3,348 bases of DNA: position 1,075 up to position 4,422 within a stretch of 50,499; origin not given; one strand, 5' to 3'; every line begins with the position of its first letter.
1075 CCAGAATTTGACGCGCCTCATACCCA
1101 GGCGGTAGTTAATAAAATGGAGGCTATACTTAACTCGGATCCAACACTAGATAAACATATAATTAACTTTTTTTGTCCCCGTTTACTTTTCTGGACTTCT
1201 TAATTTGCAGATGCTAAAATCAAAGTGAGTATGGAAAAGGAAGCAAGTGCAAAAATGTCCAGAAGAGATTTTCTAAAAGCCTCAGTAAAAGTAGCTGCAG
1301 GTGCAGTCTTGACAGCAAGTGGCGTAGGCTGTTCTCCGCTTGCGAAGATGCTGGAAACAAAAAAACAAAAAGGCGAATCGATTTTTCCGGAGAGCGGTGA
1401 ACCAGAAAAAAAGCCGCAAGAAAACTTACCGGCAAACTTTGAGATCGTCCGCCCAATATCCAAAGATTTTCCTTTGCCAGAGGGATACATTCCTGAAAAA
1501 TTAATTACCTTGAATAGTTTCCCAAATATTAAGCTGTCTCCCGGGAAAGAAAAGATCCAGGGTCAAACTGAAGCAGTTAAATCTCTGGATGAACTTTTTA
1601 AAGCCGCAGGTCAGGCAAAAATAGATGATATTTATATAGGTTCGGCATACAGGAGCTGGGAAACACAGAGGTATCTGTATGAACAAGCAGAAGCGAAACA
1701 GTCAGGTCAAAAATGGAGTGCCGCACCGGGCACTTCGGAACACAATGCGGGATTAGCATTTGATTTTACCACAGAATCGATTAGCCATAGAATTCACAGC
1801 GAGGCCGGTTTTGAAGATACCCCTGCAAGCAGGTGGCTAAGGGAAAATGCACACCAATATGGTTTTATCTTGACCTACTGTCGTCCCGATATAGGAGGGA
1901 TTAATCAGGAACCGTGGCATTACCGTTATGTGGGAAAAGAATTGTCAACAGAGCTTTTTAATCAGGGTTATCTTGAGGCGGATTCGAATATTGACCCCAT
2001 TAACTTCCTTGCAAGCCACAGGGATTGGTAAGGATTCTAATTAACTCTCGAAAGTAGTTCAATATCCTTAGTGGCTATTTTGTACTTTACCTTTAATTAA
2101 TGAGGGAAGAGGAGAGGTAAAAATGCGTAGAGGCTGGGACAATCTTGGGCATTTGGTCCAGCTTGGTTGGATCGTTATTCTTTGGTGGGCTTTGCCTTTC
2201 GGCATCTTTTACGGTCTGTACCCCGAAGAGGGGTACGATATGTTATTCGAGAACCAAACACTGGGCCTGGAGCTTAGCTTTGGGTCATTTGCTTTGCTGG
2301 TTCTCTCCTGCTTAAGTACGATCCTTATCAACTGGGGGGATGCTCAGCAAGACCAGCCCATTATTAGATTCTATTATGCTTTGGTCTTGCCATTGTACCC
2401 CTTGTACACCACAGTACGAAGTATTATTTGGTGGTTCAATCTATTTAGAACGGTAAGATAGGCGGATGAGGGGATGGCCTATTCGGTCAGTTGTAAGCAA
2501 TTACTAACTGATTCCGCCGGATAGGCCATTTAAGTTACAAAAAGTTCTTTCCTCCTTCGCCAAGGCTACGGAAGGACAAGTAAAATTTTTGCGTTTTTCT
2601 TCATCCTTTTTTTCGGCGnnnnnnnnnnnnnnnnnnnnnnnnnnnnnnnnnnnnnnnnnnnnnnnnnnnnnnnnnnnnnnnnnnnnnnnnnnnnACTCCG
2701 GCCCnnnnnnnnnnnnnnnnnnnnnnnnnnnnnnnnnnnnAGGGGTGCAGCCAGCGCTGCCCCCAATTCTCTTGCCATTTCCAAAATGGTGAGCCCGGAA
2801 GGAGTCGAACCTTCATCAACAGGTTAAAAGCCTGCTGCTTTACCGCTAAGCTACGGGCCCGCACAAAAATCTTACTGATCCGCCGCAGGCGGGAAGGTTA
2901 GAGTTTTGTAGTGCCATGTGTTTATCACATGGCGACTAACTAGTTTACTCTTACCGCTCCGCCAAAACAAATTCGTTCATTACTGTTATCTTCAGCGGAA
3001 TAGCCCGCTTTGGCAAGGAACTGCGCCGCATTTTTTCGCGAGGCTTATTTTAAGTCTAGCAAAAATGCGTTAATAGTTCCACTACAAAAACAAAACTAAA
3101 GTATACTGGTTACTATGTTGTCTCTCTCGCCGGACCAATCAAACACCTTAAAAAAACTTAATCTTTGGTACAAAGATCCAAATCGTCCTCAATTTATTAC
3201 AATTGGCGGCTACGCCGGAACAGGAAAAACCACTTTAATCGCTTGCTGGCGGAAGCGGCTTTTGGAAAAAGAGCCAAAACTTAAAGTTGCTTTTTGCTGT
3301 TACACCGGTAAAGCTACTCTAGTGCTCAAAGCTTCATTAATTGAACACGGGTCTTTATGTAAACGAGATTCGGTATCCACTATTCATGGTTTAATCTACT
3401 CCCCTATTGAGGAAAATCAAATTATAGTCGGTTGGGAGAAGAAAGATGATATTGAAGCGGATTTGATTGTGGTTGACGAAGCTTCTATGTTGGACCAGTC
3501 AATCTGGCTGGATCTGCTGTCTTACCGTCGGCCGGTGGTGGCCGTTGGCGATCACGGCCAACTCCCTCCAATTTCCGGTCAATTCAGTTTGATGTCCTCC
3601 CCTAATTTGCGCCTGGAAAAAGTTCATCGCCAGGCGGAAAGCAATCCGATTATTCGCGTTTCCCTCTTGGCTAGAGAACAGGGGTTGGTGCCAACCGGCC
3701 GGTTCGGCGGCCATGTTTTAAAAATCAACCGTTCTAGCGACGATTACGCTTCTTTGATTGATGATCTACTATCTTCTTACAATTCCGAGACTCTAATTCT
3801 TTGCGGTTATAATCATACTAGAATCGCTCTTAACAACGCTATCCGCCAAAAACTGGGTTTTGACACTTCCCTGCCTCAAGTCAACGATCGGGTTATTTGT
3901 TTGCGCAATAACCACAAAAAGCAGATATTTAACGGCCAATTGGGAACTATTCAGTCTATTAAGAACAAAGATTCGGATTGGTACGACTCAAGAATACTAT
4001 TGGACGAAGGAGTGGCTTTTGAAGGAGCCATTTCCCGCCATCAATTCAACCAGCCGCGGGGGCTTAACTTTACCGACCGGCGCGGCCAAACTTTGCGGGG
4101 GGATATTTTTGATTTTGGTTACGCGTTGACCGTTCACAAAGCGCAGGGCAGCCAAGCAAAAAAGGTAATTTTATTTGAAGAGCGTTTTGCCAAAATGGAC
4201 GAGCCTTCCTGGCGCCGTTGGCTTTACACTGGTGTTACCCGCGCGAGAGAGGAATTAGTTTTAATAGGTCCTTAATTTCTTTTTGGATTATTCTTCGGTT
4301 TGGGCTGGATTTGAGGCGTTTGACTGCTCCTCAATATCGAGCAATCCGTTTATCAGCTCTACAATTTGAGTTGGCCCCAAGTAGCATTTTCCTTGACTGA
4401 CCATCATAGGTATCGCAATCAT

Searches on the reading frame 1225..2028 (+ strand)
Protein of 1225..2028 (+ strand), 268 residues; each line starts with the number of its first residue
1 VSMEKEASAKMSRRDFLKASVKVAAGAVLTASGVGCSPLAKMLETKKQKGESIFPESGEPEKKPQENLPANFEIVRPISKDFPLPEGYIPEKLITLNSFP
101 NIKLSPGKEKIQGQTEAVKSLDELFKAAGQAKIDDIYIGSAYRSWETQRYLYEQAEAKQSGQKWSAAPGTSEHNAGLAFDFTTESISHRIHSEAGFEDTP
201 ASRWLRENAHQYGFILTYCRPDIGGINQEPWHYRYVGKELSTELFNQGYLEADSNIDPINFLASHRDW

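Call 92: search_protein_families(library=pfam, proteins=[window:1225-2028:+], max_evalue=0.00001)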
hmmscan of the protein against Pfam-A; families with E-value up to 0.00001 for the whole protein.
window:1225-2028:+ (268 aa): 1 family
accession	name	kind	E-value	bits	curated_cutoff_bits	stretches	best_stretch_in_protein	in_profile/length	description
PF02557.22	VanY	-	1.5e-33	115.8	25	1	114-238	5-132/132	D-alanyl-D-alanine carboxypeptidase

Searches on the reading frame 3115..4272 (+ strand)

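Call 92: search_protein_families(library=pfam, proteins=[window:3115-4272:+], max_evalue=0.00001)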
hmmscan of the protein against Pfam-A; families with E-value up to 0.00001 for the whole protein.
window:3115-4272:+ (386 aa): 6 families
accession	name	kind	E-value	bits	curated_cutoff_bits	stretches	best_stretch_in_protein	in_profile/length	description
PF13245.12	AAA_19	-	4e-18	66.3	25.1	1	27-153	13-132/134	AAA domain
PF13538.12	UvrD_C_2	-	4.4e-17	62.1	27.4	1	335-384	2-52/52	UvrD-like helicase C-terminal domain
PF13604.12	AAA_30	-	6.4e-16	59.1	27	1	26-186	19-168/191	AAA domain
PF01443.25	Viral_helicase1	-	6.7e-12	46.1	21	0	29-156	2-105/228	Viral superfamily 1 RNA helicase core domain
PF18335.7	SH3_13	-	1.7e-08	34.5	41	1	247-286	19-58/65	ATP-dependent RecD-like DNA helicase SH3 domain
PF13086.12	AAA_11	-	1.5e-07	31.9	27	0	114-153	213-253/257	AAA domain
